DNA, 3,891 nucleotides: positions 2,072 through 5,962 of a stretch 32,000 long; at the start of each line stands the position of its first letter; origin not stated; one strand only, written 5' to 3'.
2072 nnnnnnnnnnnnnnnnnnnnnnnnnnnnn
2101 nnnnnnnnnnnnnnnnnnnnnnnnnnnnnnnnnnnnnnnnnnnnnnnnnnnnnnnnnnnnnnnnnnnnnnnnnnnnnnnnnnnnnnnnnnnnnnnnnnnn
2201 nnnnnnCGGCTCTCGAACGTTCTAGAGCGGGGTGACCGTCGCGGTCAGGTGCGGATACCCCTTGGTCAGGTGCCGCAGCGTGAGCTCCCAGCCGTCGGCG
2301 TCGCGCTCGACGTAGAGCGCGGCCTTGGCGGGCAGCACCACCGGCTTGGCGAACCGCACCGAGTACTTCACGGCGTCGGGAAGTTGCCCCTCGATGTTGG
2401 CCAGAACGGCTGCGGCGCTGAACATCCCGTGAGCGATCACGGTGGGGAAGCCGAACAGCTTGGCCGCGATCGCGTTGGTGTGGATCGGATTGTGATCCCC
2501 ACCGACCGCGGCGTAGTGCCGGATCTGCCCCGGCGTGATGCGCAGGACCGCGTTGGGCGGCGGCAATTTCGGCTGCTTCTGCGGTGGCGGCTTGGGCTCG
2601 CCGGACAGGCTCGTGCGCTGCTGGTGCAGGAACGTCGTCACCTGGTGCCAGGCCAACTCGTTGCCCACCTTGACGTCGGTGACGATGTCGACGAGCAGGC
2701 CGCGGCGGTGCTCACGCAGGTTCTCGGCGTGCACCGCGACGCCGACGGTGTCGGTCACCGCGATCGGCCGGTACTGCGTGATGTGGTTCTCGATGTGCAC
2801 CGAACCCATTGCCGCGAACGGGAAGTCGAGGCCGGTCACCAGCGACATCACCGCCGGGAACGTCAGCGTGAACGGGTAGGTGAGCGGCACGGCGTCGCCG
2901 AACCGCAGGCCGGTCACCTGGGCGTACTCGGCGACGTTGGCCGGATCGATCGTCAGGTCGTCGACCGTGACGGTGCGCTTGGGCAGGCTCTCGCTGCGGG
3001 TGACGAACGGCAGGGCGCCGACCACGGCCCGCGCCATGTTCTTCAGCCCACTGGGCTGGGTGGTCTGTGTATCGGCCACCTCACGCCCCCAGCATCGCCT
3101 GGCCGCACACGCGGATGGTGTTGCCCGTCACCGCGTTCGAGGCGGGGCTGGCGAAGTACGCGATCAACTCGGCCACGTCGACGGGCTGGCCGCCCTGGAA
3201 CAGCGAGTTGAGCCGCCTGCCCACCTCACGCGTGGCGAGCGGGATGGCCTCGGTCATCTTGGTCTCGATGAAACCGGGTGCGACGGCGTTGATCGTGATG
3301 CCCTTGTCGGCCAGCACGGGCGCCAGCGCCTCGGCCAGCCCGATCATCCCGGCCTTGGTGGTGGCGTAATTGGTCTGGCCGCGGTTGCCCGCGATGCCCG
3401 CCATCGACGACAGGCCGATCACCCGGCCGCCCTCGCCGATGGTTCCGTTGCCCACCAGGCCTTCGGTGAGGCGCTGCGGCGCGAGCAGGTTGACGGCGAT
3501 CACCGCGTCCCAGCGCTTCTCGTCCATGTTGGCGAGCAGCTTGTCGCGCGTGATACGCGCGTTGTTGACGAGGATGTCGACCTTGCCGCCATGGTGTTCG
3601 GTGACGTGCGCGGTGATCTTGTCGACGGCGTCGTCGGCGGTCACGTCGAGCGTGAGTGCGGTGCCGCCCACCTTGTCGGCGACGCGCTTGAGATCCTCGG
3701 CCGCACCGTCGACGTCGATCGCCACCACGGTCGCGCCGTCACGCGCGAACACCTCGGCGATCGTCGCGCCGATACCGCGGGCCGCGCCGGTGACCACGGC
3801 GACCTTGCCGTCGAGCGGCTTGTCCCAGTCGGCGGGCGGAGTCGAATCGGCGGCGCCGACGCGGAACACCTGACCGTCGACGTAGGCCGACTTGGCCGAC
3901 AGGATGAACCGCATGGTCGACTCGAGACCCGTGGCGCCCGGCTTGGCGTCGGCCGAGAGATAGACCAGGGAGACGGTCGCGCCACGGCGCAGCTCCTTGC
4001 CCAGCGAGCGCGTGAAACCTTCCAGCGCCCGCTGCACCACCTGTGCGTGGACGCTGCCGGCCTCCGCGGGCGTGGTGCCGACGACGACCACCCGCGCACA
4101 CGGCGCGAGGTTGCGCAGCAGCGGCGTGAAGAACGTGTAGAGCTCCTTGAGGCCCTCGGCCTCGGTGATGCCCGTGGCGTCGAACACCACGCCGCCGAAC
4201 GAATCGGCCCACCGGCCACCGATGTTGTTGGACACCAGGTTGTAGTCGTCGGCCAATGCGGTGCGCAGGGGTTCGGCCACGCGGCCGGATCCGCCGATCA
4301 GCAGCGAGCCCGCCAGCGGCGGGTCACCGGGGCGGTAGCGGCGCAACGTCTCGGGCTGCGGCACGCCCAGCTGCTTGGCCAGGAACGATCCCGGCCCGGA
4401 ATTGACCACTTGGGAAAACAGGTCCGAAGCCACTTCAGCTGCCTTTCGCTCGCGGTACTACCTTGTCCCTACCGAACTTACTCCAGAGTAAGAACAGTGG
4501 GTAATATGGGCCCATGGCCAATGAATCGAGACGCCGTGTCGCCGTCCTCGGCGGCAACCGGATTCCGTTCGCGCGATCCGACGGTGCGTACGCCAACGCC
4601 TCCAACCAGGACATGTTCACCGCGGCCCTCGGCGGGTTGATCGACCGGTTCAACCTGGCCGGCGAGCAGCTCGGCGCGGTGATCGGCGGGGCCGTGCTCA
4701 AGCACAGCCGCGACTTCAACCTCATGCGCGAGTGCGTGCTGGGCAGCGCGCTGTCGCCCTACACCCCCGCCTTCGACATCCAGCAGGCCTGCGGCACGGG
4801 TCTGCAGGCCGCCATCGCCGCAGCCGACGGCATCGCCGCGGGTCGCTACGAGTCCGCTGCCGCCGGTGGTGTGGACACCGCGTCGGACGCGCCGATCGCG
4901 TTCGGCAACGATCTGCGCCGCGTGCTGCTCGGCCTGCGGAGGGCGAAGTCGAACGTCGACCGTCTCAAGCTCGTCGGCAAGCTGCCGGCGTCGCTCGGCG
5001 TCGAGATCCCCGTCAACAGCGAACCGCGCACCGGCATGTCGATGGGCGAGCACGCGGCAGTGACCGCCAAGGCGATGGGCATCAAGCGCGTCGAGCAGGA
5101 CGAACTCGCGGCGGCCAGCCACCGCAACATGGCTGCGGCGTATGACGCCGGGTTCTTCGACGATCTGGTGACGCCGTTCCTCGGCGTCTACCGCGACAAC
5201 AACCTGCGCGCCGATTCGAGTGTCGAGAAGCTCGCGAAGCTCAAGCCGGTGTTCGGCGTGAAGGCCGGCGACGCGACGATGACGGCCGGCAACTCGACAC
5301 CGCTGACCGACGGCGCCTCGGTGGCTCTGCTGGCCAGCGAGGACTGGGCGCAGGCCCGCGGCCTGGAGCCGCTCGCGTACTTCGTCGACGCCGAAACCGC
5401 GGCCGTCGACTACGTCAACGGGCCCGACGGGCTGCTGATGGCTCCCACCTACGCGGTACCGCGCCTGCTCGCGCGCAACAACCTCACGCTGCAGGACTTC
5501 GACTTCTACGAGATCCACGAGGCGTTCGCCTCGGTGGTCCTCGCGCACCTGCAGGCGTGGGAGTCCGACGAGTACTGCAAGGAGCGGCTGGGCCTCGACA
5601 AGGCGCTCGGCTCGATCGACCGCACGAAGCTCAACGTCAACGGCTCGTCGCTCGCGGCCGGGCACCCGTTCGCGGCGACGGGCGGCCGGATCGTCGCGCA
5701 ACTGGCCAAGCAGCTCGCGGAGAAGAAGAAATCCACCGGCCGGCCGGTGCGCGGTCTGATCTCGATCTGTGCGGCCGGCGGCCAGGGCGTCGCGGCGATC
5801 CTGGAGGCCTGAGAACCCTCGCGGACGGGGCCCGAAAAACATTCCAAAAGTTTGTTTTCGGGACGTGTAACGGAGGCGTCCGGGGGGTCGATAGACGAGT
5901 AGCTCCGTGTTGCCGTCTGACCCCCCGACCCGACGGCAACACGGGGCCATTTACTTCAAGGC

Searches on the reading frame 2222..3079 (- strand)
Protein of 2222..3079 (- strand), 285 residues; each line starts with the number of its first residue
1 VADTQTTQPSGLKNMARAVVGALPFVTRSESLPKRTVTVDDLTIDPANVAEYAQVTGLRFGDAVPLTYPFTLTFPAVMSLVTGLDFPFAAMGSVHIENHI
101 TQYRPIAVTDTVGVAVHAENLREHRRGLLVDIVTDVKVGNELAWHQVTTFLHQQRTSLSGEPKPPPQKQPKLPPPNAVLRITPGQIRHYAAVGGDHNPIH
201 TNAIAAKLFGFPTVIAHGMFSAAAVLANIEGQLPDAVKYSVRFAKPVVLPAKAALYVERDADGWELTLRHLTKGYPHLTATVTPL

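Call 37: search_protein_families(library=pfam, proteins=[window:2222-3079:-], max_evalue=0.001)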
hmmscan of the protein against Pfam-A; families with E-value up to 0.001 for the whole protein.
window:2222-3079:- (285 aa): 2 families
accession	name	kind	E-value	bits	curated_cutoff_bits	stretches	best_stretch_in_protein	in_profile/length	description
PF01575.25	MaoC_dehydratas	-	5.4e-25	87.8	27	1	179-260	16-102/123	MaoC like domain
PF13452.11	FAS1_DH_region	-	0.00055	20.5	22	0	180-223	13-56/132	FAS1-like, dehydratase domain region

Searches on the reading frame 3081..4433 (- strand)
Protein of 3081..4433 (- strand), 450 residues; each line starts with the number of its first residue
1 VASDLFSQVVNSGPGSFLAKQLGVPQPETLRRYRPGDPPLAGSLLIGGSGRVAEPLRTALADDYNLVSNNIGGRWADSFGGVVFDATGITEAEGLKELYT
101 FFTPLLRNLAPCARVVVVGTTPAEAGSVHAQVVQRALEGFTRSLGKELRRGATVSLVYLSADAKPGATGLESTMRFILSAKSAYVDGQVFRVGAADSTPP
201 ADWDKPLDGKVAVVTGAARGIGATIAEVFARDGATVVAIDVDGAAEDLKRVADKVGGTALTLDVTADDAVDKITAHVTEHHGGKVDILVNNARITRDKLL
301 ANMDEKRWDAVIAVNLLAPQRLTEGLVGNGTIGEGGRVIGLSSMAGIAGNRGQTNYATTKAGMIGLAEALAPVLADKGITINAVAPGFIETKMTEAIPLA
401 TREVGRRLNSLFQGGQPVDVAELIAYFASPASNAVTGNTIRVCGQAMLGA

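Call 37: search_protein_families(library=pfam, proteins=[window:3081-4433:-], max_evalue=0.001)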
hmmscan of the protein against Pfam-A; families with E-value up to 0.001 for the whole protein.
window:3081-4433:- (450 aa): 4 families
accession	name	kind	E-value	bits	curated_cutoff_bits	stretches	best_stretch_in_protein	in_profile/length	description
PF13561.12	adh_short_C2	-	4.3e-49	167.7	27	1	216-443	1-232/236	Enoyl-(Acyl carrier protein) reductase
PF00106.31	adh_short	-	1.7e-44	152.1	26.6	1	210-397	1-190/195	short chain dehydrogenase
PF08659.16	KR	-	1.7e-13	51.3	22.6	1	213-369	4-162/180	KR domain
PF01370.27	Epimerase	-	0.00045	20.2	20.9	1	213-276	2-62/240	NAD dependent epimerase/dehydratase family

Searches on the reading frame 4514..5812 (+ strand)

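Call 37: search_protein_families(library=pfam, proteins=[window:4514-5812:+], max_evalue=0.001)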
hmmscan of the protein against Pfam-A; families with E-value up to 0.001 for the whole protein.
window:4514-5812:+ (432 aa): 2 families
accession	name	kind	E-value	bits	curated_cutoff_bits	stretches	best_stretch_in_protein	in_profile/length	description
PF00108.29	Thiolase_N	-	3.3e-42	145.1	26.4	1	9-277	1-260/260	Thiolase, N-terminal domain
PF02803.24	Thiolase_C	-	6.3e-29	100.6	27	1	285-431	2-122/123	Thiolase, C-terminal domain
